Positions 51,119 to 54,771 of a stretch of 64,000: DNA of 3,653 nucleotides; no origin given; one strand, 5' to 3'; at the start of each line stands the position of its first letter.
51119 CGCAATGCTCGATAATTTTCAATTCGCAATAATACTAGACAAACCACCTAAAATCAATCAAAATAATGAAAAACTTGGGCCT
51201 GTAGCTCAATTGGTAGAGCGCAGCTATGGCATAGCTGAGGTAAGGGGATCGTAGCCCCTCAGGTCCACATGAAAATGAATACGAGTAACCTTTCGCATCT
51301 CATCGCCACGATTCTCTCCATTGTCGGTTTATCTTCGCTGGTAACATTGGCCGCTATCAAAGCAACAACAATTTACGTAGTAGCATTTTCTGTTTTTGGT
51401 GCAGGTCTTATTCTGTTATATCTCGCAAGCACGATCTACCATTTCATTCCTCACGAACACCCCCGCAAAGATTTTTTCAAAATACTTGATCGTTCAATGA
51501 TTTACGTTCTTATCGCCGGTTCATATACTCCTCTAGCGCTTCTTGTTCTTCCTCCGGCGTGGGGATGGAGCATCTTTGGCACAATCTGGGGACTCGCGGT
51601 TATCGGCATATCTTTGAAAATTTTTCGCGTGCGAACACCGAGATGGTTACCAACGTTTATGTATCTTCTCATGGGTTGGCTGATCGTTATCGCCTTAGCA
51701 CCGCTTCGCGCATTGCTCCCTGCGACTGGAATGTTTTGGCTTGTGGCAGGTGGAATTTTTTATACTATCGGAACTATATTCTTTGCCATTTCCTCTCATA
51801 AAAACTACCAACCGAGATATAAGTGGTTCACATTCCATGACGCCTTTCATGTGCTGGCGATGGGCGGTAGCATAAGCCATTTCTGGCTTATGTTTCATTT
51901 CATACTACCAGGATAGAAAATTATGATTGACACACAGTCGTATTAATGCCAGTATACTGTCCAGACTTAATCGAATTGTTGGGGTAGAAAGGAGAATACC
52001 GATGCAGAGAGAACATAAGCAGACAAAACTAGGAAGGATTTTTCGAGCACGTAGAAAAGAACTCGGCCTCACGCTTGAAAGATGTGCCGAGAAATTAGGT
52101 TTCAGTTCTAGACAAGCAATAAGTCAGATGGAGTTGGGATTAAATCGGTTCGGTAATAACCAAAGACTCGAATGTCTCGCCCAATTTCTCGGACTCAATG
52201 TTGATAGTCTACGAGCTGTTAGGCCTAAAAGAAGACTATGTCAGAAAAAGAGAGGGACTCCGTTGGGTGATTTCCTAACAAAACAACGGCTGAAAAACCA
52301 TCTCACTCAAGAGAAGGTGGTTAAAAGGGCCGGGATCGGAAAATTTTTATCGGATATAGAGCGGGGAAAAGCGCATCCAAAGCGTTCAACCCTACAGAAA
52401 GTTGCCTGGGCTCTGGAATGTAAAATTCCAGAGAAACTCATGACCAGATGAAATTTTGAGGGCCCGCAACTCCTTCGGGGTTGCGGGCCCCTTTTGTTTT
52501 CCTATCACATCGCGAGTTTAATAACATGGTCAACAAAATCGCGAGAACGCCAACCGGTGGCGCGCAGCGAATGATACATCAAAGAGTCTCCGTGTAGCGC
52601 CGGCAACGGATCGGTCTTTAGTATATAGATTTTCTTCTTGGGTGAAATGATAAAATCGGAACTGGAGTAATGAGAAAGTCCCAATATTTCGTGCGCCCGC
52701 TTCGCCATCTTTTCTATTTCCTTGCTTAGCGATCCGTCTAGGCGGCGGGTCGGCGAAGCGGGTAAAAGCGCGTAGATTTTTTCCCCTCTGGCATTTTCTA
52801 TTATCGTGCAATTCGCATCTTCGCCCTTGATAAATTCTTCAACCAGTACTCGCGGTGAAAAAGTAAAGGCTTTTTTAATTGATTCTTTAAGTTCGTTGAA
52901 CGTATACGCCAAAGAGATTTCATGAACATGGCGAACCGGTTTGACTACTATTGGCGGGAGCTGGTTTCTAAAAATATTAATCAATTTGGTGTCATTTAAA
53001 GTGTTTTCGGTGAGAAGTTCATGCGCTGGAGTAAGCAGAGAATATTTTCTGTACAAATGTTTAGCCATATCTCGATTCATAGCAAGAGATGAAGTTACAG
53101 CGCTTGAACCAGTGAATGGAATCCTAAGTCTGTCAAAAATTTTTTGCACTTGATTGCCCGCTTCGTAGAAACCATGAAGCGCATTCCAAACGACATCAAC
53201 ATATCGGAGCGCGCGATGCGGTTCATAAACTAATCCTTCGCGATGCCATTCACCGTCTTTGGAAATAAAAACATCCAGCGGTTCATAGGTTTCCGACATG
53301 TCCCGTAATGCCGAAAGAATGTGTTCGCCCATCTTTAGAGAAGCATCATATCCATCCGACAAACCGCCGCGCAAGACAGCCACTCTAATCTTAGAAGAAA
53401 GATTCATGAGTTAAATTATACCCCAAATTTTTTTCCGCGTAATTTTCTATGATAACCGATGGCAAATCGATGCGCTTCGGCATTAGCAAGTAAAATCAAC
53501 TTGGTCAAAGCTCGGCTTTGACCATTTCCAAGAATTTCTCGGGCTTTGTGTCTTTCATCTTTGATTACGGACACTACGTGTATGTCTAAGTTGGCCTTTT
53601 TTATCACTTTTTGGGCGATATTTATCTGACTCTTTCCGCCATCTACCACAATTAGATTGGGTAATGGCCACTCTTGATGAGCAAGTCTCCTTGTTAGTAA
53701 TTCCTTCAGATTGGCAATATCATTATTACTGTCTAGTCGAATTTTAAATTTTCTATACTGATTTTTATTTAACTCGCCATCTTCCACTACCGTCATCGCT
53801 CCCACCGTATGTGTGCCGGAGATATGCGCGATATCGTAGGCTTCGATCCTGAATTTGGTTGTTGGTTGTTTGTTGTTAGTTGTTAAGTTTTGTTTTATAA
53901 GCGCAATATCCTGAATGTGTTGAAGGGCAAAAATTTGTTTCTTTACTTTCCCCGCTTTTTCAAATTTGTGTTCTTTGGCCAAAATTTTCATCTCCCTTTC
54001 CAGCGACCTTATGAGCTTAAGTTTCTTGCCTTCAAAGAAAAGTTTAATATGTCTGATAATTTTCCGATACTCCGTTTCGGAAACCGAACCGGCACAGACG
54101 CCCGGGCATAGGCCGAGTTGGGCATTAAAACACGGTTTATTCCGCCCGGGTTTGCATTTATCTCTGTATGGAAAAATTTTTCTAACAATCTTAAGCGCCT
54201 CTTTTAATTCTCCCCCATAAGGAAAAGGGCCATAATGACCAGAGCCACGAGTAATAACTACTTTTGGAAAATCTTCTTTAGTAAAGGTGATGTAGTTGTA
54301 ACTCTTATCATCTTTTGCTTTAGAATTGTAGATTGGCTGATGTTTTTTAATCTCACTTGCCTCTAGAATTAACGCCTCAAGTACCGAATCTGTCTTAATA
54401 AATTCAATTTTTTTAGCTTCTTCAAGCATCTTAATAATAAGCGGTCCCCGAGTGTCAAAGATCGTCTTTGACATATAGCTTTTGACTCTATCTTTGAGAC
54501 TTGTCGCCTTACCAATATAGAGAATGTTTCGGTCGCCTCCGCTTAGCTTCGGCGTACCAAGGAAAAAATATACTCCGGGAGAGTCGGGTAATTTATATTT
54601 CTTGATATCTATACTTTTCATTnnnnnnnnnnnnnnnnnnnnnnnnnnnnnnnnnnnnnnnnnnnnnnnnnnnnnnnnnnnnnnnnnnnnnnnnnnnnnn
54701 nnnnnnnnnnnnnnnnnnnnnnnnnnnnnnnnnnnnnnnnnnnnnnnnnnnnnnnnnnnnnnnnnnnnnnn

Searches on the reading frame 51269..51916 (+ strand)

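Call 63: search_protein_families(library=pfam, proteins=[window:51269-51916:+], max_evalue=0.0001)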
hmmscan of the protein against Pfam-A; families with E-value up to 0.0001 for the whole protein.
window:51269-51916:+ (215 aa): 1 family
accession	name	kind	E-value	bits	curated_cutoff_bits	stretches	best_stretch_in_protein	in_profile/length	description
PF03006.26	HlyIII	-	4.4e-41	141.4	26.2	1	8-205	11-224/224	Haemolysin-III related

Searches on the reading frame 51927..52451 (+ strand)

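Call 63: search_protein_families(library=pfam, proteins=[window:51927-52451:+], max_evalue=0.0001)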
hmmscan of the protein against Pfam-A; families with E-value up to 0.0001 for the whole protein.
window:51927-52451:+ (174 aa): 3 families
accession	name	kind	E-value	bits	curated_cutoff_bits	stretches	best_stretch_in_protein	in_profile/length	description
PF01381.28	HTH_3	-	8.9e-14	51.7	23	2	119-169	3-54/55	Helix-turn-helix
PF13560.12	HTH_31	-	6.5e-13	49.2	27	1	35-96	2-62/64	Helix-turn-helix domain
PF12844.13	HTH_19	-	5.5e-12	45.9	30.2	1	115-170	2-57/64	Helix-turn-helix domain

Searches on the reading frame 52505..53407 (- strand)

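Call 63: search_protein_families(library=pfam, proteins=[window:52505-53407:-], max_evalue=0.0001)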
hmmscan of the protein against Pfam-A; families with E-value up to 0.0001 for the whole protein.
window:52505-53407:- (300 aa): 2 families
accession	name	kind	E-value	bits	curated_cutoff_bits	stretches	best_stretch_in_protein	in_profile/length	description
PF07478.18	Dala_Dala_lig_C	-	6.8e-16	58.8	24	2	142-207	28-95/204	D-ala D-ala ligase C-terminus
PF01820.27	Dala_Dala_lig_N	-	2.1e-09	38.4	34.6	0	8-56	1-47/121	D-ala D-ala ligase N-terminus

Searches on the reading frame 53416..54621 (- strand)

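Call 19: search_protein_families(library=pfam, proteins=[window:53416-54621:-], max_evalue=0.0001)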
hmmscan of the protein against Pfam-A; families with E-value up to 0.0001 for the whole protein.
window:53416-54621:- (401 aa): 2 families
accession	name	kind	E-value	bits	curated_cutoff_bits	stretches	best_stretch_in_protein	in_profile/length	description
PF08459.17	UvrC_RNaseH_dom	-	1.6e-36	126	22.3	1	256-388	10-159/159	UvrC RNAse H endonuclease domain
PF02151.25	UVR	-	6.6e-06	26.1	21.5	1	202-235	2-35/36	UvrB/uvrC motif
